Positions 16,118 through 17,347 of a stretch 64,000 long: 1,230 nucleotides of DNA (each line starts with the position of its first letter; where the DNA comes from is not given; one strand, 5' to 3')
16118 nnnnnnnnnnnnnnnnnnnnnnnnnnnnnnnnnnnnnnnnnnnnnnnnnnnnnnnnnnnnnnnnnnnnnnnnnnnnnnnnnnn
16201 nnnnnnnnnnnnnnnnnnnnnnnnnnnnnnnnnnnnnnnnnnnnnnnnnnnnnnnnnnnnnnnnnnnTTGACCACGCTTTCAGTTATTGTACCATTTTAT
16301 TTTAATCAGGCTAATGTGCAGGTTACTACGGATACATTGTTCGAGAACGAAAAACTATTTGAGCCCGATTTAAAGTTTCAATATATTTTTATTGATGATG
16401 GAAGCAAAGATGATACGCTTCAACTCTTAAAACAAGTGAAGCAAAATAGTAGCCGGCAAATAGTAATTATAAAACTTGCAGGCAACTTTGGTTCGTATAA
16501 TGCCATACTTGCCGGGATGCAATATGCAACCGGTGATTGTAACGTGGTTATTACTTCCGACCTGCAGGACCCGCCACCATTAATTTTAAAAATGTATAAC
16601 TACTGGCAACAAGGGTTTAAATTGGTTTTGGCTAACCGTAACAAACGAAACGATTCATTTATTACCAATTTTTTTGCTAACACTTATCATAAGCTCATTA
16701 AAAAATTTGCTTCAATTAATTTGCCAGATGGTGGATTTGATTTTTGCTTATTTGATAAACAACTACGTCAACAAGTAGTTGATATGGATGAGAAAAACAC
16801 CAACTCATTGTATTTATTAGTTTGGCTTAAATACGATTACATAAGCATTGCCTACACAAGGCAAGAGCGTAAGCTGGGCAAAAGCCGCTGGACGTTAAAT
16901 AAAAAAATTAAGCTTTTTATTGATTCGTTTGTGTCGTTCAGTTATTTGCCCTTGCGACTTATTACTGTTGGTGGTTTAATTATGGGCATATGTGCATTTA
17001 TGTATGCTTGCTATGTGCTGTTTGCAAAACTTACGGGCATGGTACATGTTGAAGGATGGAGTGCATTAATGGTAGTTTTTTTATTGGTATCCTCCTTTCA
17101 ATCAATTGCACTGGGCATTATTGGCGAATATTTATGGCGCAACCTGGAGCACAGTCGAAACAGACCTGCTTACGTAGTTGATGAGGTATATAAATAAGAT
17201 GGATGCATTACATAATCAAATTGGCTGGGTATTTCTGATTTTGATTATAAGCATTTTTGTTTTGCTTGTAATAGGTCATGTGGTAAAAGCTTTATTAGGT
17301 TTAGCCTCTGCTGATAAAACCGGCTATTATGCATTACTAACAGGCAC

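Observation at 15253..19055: Translationally coupled FdtA-FdtC-ArnC/GtrB-like GT2-GT-C operon: candidate periplasmic glycosylation module using a lipid-linked 3-acetamido-dideoxyhexose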

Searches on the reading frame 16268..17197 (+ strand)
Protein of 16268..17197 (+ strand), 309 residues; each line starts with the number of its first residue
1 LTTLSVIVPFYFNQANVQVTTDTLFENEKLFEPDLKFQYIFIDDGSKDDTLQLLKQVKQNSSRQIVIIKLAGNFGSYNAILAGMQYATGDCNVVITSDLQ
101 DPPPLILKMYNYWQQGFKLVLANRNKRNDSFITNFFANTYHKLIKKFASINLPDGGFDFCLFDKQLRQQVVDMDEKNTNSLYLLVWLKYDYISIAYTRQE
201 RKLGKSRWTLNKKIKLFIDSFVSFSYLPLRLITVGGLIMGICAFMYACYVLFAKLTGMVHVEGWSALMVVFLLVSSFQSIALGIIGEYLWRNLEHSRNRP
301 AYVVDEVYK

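Call 5: search_protein_families(library=pfam, proteins=[window:16268-17197:+], max_evalue=0.01)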
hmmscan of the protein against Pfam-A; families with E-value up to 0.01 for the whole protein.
window:16268-17197:+ (309 aa): 2 families
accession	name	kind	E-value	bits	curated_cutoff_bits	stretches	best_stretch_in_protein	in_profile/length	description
PF00535.33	Glycos_transf_2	-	2.1e-25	90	23.3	1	5-166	1-163/168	Glycosyl transferase family 2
PF10111.15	Glyco_tranf_2_2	-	6.1e-05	23.1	27.3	1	5-91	1-84/276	Glycosyltransferase like family 2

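Call 6: search_protein_families(library=ncbifam, proteins=[window:16268-17197:+], max_evalue=0.01)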
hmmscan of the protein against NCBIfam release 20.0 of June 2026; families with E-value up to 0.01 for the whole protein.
window:16268-17197:+ (309 aa): 9 families
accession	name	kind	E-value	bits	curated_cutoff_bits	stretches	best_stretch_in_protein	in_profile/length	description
NF047588.1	GlcsyltransPgfSStrep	equivalog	4.1e-58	197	500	1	4-306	3-304/308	glycosyltransferase PgfS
NF007986.1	PRK10714.1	equivalog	1.1e-39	136.4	529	1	3-307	7-311/316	undecaprenyl-phosphate 4-deoxy-4-formamido-L-arabinose transferase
TIGR03937.1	PgaC_IcaA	equivalog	3.9e-10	39.3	422.3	1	3-98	46-135/407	poly-beta-1,6-N-acetyl-D-glucosamine synthase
NF041875.1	EPS_EpsD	equivalog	1.4e-05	24.7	370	1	4-122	1-113/325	exopolysaccharide biosynthesis glycosyltransferase EpsD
NF007482.0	PRK10073.1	equivalog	8.7e-05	21.7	423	1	2-91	6-88/334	glycosyltransferase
TIGR04009.1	wcaE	equivalog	0.00018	20.8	369.2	1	4-97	3-91/248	colanic acid biosynthesis glycosyltransferase WcaE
NF047683.1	TeichurnBiosyTuaG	equivalog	0.00057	19.6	400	1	3-98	7-96/252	teichuronic acid biosynthesis protein TuaG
NF010496.0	PRK13915.1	equivalog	0.0041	16.2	262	1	2-106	31-134/307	glucosyl-3-phosphoglycerate synthase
TIGR04283.1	glyco_like_mftF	equivalog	0.0072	15.9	182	1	4-59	1-51/221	TIGR04283 family arsenosugar biosynthesis glycosyltransferase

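Call 22: search_solved_structures(query=window:16268-17197:+, max_evalue=0.001)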
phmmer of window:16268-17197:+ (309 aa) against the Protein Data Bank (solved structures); distinct sequences matched with E-value up to 0.001: 7.
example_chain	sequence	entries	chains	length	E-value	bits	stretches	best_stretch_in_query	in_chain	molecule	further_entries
5ekp_C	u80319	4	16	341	1.1e-52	182.4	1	3-307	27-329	Uncharacterized glycosyltransferase sll0501 | Glycosyltransferase sll0501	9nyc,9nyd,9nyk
9nye_A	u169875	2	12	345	1.2e-52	182.4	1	3-307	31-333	Glycosyltransferase sll0501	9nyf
5eke_A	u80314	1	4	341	1.3e-52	182.2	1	3-307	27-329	Uncharacterized glycosyltransferase sll0501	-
9hwj_A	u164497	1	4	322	2.2e-31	112.5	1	4-308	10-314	Undecaprenyl-phosphate 4-deoxy-4-formamido-L-arabinose transferase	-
9bhc_C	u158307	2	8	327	4.8e-28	101.5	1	4-307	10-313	Undecaprenyl-phosphate 4-deoxy-4-formamido-L-arabinose transferase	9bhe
8vxh_A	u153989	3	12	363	6.9e-28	101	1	4-307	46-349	Undecaprenyl-phosphate 4-deoxy-4-formamido-L-arabinose transferase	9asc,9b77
5mlz_A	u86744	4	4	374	2.2e-08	37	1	4-148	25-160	Dolichol monophosphate mannose synthase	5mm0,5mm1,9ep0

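Call 68: search_solved_structures(query=window:16268-17197:+, max_evalue=1e-40, show_alignments=1)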
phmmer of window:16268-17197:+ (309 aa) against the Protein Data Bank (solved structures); distinct sequences matched with E-value up to 1e-40: 3.
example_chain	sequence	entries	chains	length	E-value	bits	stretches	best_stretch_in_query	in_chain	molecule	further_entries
5ekp_C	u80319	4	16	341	1.1e-52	182.4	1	3-307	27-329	Uncharacterized glycosyltransferase sll0501 | Glycosyltransferase sll0501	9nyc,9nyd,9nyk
9nye_A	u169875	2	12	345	1.2e-52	182.4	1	3-307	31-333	Glycosyltransferase sll0501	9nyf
5eke_A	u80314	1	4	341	1.3e-52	182.2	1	3-307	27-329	Uncharacterized glycosyltransferase sll0501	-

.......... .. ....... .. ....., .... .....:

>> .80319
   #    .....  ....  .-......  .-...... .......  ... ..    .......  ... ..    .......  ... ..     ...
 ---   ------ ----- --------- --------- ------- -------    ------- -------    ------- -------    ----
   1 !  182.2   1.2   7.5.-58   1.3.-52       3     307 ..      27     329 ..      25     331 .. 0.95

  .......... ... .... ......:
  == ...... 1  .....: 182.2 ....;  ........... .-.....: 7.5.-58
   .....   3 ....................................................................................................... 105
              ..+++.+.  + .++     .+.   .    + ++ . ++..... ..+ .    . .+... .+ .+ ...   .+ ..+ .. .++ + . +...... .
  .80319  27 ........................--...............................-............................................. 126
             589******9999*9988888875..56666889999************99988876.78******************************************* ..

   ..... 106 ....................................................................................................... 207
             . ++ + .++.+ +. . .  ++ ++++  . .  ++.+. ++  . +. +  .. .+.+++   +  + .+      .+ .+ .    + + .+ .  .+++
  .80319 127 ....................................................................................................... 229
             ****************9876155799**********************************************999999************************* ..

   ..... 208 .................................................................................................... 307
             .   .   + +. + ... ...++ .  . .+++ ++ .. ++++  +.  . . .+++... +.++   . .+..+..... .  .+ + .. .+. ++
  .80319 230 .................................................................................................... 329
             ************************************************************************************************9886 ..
